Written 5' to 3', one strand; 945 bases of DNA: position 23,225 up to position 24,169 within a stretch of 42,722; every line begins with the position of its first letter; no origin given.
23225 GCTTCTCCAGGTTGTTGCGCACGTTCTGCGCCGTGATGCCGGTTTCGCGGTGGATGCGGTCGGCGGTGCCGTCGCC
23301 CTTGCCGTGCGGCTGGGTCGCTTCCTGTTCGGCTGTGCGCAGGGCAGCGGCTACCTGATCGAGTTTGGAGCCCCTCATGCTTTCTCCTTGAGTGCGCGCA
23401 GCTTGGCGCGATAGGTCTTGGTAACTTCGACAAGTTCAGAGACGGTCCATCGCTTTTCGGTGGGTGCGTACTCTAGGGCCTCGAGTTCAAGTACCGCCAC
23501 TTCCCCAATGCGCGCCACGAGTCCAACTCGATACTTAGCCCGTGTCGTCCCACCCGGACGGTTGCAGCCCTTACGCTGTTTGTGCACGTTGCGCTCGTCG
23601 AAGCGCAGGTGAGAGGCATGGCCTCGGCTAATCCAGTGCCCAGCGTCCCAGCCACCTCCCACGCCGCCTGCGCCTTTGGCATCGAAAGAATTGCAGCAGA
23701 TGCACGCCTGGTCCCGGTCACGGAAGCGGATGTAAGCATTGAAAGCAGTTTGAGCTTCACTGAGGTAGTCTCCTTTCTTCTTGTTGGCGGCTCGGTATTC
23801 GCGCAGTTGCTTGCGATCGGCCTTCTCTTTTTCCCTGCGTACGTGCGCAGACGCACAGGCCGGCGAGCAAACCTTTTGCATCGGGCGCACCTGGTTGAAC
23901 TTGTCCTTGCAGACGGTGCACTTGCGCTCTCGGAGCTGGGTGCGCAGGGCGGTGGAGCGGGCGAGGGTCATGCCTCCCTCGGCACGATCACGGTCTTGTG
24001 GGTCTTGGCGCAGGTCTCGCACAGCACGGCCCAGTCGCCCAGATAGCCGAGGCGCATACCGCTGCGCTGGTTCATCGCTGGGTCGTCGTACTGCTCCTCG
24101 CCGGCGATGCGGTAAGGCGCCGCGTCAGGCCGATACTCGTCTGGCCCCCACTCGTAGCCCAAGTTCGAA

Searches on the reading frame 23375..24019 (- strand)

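Call 89: search_protein_families(library=pfam, proteins=[window:23375-24019:-], max_evalue=0.001)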
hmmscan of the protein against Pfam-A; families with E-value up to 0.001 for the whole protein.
window:23375-24019:- (214 aa): 1 family
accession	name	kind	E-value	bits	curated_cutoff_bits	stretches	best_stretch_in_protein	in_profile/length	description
PF05766.18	NinG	-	1.2e-40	139.9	25.4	1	28-212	3-192/193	Bacteriophage Lambda NinG protein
